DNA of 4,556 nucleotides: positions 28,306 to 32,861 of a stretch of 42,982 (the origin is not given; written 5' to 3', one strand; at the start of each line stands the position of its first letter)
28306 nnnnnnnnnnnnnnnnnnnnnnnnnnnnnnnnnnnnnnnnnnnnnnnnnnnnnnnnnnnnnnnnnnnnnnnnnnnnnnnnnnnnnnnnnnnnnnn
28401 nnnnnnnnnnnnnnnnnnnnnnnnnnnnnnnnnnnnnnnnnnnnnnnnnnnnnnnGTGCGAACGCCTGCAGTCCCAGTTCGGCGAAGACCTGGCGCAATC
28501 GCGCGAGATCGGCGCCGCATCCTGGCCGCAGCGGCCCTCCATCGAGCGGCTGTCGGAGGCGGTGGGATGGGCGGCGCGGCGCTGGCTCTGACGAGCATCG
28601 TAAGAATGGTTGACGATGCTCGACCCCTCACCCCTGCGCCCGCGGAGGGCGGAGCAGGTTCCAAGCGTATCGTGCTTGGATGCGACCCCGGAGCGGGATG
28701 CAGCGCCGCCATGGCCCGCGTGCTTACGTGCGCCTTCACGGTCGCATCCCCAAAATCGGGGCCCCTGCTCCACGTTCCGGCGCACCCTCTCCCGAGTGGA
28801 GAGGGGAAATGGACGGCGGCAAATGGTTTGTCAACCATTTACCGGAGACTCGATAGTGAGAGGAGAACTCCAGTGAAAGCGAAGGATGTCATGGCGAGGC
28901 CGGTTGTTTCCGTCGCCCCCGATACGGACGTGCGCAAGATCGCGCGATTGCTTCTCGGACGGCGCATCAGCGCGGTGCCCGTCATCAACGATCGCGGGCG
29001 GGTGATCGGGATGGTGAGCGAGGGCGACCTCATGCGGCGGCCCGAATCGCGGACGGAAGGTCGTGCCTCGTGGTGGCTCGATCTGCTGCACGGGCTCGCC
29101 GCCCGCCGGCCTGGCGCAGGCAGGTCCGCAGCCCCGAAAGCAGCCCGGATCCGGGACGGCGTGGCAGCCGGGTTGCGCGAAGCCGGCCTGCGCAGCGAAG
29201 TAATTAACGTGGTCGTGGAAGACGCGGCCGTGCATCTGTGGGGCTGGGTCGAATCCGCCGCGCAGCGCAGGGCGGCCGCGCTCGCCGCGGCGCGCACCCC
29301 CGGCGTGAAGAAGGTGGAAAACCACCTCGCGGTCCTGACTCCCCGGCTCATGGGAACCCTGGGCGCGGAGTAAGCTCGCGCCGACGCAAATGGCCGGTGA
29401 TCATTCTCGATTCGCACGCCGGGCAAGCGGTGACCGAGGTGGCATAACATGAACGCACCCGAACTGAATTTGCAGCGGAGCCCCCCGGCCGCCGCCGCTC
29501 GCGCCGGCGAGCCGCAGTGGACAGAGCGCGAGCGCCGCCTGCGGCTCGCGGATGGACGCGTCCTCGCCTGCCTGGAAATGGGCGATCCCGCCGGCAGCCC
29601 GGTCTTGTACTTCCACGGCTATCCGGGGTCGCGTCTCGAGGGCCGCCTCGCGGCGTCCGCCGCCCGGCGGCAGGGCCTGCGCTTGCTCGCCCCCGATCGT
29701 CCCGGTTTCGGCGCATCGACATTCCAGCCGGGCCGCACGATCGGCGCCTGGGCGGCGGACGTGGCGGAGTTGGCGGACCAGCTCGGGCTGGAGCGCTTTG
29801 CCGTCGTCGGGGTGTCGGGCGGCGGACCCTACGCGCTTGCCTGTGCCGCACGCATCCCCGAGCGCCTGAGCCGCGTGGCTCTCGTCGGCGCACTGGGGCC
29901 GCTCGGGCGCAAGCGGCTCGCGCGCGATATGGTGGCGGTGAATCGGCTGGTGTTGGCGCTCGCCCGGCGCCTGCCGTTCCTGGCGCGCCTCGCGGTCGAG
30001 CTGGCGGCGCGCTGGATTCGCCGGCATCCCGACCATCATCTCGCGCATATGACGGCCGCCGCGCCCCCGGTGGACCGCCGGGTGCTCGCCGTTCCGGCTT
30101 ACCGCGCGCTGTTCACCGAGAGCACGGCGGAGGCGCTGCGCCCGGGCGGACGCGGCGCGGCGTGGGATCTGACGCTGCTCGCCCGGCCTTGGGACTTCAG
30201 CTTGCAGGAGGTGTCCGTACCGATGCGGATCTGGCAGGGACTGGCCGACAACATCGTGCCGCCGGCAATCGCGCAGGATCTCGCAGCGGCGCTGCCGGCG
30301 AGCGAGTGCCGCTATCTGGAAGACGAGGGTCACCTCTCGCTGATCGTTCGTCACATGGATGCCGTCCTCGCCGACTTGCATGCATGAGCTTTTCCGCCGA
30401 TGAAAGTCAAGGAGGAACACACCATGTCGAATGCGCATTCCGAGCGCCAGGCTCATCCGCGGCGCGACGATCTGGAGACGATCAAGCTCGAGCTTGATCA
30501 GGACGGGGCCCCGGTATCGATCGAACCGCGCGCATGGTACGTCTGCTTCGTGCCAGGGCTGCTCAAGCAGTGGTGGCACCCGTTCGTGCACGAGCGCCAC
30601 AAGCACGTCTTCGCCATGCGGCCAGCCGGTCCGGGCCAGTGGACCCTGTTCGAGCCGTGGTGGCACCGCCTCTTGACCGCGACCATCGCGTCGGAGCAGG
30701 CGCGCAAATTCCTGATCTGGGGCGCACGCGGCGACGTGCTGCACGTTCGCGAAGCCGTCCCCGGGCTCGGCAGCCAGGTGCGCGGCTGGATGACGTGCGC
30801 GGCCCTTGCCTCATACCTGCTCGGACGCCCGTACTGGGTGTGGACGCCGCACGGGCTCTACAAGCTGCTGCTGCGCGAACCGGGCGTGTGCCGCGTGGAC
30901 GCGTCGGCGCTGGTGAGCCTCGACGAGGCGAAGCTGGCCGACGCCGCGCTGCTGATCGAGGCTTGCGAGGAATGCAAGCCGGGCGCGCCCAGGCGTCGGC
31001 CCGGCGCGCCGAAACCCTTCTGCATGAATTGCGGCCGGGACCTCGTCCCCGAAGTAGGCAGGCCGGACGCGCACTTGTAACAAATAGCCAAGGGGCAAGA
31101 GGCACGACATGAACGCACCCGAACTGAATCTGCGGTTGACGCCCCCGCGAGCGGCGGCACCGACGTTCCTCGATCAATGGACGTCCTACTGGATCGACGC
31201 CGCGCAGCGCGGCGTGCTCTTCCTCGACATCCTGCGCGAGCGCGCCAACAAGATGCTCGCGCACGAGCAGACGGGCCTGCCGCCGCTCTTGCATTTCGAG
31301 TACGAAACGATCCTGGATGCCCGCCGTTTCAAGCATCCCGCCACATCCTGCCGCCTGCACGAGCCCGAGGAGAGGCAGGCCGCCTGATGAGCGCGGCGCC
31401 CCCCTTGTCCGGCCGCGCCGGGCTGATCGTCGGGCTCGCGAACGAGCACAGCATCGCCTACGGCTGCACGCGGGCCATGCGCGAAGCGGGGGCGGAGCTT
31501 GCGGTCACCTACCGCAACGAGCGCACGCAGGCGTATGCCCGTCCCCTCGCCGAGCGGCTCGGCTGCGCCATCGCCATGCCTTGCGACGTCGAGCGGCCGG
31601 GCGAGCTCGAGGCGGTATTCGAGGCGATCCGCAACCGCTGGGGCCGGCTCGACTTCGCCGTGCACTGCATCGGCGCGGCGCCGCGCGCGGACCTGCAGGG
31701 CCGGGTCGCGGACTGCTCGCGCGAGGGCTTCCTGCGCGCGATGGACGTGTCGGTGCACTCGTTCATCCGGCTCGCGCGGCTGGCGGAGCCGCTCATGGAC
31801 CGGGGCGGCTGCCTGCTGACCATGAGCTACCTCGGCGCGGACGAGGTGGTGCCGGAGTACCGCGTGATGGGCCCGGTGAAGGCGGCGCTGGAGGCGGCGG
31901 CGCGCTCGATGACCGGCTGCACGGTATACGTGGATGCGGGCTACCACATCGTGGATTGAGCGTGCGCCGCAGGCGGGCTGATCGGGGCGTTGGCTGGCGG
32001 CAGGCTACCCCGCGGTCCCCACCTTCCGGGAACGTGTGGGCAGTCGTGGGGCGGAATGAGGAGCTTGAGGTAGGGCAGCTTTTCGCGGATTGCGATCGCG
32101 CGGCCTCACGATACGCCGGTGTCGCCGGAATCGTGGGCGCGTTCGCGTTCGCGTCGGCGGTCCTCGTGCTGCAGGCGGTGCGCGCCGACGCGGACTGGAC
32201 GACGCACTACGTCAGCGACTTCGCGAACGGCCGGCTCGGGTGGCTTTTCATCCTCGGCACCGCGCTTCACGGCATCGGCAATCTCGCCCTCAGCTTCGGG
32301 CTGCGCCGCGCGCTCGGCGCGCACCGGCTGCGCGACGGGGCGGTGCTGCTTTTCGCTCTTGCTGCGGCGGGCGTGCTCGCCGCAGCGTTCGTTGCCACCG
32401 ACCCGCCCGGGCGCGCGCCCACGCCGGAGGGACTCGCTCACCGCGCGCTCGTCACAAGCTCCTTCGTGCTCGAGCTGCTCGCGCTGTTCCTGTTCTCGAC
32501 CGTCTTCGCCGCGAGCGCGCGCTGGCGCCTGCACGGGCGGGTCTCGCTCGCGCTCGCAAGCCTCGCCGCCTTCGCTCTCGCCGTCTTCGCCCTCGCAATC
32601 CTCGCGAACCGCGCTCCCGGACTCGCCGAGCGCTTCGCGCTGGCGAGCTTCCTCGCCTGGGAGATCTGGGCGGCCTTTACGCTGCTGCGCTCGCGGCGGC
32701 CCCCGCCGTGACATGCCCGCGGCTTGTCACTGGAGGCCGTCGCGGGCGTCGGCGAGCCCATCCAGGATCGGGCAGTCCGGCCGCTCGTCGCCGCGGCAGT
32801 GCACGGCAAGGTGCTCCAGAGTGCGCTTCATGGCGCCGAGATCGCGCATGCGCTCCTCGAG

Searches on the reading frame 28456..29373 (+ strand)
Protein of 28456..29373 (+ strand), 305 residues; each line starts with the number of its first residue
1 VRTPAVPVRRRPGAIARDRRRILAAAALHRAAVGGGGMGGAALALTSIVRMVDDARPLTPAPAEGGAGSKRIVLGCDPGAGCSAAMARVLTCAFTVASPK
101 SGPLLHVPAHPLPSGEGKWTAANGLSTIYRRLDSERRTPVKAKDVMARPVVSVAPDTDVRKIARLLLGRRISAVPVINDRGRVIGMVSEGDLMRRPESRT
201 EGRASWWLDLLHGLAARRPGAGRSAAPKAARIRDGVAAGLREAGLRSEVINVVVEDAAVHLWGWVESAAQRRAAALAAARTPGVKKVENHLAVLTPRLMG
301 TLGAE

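Call 14: search_protein_families(library=pfam, proteins=[window:28456-29373:+])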
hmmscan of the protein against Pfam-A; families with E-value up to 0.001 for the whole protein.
window:28456-29373:+ (305 aa): 2 families
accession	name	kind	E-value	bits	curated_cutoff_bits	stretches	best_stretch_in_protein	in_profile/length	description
PF00571.33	CBS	-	1.4e-15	57.8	24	1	142-195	1-54/57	CBS domain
PF04972.22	BON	-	1.6e-13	51.2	27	1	230-293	3-67/69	BON domain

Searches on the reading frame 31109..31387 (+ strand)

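Call 15: search_protein_families(library=pfam, proteins=[window:31109-31387:+])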
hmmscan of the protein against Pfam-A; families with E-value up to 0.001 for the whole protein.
window:31109-31387:+ (92 aa): 1 family
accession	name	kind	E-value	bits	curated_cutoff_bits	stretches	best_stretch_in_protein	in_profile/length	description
PF11339.14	DUF3141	-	2.1e-12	46.9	29.7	1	30-79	1-50/582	Protein of unknown function (DUF3141)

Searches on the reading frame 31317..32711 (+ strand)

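Call 15: search_protein_families(library=pfam, proteins=[window:31317-32711:+])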
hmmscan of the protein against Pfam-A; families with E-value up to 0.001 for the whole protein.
window:31317-32711:+ (464 aa): 1 family
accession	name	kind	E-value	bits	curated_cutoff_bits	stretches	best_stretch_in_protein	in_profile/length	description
PF06197.19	DUF998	-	1.1e-21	77.8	30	1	272-454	1-183/184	Protein of unknown function (DUF998)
